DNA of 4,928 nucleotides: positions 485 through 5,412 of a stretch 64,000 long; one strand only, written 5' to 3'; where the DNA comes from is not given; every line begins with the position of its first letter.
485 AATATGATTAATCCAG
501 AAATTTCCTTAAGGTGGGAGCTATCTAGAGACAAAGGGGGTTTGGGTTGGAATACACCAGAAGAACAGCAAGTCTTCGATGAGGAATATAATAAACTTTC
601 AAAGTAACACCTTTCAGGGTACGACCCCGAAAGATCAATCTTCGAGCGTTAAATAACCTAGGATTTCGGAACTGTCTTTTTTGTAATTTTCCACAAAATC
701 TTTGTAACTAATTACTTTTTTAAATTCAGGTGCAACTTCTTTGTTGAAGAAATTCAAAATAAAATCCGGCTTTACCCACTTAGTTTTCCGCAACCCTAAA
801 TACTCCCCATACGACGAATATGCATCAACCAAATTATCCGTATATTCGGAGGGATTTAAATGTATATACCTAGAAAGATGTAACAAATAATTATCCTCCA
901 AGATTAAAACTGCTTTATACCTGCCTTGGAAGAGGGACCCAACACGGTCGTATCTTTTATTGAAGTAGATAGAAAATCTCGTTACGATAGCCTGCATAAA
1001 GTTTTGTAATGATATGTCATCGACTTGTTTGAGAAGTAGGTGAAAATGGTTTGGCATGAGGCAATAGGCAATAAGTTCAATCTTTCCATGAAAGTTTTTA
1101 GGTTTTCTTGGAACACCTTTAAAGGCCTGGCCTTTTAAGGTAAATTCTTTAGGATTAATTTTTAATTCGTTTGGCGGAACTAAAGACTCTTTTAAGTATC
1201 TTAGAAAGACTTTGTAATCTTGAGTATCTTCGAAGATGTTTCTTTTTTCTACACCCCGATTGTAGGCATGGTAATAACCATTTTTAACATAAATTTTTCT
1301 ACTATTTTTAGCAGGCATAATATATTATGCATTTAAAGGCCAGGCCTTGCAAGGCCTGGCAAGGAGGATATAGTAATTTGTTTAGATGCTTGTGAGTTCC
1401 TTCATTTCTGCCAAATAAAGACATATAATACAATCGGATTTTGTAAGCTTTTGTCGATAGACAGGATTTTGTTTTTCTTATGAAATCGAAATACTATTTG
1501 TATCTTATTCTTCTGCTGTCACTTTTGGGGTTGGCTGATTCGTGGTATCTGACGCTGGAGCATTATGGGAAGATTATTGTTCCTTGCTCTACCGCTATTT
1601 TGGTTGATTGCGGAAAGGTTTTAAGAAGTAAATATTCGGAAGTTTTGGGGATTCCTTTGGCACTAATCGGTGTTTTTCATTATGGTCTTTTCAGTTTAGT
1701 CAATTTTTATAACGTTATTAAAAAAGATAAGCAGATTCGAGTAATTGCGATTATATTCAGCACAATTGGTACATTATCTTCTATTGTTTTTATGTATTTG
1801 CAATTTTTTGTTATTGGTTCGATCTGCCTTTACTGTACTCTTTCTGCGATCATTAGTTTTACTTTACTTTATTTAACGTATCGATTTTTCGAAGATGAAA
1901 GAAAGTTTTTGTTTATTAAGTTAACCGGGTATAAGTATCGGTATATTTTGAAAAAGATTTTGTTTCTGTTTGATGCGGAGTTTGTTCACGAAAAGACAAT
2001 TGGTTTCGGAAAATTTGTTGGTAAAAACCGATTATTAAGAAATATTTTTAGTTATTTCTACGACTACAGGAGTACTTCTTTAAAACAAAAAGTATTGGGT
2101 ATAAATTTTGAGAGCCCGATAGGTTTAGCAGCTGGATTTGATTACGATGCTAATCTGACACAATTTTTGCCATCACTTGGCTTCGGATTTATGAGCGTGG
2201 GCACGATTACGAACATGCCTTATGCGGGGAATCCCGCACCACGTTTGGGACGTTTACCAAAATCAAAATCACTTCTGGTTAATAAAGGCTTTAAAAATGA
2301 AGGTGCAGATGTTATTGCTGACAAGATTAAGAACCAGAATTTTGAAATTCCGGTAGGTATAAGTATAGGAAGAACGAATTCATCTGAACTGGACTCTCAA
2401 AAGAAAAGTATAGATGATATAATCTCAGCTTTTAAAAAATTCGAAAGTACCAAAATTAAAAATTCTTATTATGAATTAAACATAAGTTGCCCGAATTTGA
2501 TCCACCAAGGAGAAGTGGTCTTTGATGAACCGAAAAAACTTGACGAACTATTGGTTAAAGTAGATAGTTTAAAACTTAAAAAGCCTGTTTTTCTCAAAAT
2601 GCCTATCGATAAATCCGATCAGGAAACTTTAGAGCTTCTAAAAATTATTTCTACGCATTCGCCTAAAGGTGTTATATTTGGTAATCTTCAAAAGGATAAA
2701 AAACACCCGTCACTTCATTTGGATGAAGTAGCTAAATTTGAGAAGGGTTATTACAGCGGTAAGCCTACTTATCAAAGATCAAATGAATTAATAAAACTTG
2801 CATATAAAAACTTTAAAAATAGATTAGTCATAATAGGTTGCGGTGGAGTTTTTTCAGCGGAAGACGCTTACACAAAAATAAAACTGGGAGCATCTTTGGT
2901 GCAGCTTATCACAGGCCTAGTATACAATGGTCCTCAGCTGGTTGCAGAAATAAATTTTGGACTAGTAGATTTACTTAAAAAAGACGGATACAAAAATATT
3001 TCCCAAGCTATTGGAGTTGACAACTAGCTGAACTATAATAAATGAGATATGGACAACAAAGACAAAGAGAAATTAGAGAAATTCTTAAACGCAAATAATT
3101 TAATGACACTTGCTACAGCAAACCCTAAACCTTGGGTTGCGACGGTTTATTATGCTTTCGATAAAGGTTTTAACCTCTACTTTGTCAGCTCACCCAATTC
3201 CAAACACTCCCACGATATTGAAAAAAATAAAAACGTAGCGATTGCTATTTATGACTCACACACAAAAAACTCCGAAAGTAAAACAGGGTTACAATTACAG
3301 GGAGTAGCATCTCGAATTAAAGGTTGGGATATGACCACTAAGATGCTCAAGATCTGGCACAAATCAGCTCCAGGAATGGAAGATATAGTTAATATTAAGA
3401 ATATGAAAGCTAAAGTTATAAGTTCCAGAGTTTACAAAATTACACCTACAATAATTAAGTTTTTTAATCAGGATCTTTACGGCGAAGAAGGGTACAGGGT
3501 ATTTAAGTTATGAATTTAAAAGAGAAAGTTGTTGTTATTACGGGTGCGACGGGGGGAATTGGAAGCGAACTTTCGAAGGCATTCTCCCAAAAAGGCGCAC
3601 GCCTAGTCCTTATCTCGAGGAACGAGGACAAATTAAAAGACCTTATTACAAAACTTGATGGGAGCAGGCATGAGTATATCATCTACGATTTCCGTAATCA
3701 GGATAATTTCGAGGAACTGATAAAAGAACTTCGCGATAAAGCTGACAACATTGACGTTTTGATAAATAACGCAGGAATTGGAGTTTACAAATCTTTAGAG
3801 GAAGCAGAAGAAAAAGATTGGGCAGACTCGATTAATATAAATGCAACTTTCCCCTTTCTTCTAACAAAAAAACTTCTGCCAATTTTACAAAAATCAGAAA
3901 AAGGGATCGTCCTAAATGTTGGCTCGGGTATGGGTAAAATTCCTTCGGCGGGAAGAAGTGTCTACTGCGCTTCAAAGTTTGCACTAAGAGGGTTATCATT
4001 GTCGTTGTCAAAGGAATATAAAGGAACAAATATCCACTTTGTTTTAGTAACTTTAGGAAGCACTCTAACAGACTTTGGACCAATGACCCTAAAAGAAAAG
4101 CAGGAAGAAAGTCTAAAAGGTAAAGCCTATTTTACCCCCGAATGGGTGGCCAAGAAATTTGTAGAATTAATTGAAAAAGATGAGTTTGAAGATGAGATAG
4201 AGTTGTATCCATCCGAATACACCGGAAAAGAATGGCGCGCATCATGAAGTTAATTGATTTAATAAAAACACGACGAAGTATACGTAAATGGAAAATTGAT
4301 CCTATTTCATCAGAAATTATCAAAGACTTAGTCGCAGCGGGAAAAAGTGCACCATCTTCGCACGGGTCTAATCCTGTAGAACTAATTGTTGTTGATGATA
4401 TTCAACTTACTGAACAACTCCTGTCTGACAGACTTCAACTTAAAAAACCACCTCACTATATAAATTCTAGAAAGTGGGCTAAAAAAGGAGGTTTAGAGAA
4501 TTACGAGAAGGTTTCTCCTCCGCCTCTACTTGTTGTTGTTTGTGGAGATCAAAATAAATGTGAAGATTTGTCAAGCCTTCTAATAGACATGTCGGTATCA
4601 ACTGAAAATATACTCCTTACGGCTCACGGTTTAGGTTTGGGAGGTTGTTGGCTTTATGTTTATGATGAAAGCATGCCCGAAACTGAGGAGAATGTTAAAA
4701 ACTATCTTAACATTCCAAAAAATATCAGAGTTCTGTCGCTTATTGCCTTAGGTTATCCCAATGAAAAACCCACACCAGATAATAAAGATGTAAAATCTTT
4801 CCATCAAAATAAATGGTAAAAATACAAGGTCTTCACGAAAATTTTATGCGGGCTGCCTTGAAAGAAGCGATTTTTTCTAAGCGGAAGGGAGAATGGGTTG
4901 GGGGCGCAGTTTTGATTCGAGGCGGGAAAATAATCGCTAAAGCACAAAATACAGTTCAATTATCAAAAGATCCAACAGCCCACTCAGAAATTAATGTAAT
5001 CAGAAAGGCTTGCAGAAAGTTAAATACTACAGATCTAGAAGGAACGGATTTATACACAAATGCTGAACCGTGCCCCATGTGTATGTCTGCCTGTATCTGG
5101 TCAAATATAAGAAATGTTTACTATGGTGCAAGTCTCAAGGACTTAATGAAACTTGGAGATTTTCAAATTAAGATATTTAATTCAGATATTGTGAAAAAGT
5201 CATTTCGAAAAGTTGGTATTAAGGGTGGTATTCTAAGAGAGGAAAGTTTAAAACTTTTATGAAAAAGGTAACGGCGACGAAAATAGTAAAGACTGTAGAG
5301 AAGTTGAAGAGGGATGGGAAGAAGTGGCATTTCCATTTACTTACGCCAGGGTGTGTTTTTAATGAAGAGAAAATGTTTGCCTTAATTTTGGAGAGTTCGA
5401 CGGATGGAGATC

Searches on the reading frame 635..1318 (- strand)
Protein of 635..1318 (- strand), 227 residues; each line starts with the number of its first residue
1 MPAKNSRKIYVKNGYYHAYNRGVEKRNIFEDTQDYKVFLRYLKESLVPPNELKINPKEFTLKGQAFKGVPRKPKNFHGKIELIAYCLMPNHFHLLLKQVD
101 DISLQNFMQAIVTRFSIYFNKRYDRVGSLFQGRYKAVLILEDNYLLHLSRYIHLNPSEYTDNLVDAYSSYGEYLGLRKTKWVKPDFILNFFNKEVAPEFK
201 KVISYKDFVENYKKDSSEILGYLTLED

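Call 51: search_protein_families(library=pfam, proteins=[window:635-1318:-], max_evalue=0.0001)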
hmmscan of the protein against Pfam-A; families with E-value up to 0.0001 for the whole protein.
window:635-1318:- (227 aa): 1 family
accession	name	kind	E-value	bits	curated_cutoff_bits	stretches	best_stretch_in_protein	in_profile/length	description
PF01797.21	Y1_Tnp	-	1.6e-10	41.6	23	1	79-153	40-119/121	Transposase IS200 like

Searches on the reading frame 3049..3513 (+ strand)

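Call 72: search_protein_families(library=pfam, proteins=[window:3049-3513:+], max_evalue=0.01)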
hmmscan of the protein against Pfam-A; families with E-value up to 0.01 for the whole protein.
window:3049-3513:+ (154 aa): 2 families
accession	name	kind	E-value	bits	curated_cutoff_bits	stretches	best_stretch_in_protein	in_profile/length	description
PF01243.27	PNPOx_N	-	1.5e-11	45.1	28.1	1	6-103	2-96/120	Pyridoxamine 5'-phosphate oxidase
PF12900.13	Pyridox_ox_2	-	1.2e-05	25.7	27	1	5-135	1-135/140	Pyridoxamine 5'-phosphate oxidase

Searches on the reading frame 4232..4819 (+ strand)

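Call 72: search_protein_families(library=pfam, proteins=[window:4232-4819:+], max_evalue=0.01)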
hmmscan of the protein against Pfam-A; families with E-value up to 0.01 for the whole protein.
window:4232-4819:+ (195 aa): 2 families
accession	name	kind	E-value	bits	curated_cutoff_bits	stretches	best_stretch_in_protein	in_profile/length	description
PF00881.29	Nitroreductase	-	4.6e-20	72.9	23.5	1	11-175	1-167/167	Nitroreductase family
PF14512.11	TM1586_NiRdase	-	1.6e-08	34.9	27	1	124-185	88-142/215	Putative TM nitroreductase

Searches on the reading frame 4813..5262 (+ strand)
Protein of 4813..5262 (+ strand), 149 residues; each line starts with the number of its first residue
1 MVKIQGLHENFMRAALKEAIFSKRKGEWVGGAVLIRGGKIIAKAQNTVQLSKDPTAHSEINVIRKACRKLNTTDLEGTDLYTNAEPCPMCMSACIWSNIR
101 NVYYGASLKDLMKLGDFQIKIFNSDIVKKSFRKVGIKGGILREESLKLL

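Call 72: search_protein_families(library=pfam, proteins=[window:4813-5262:+], max_evalue=0.01)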
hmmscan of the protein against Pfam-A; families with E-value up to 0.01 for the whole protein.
window:4813-5262:+ (149 aa): 4 families
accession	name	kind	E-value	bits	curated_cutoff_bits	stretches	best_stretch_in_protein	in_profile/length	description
PF00383.29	dCMP_cyt_deam_1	-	4.8e-24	84.6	25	1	8-105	4-101/102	Cytidine and deoxycytidylate deaminase zinc-binding region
PF14437.12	MafB19-deam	-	3e-21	76.2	27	1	8-110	3-105/142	MafB19-like deaminase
PF14439.12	Bd3614-deam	-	1.7e-05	25.2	38.5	1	32-104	13-88/113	Bd3614-like deaminase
PF14440.12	XOO_2897-deam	-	0.0071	16.9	27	1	45-94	18-65/101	Xanthomonas XOO_2897-like deaminase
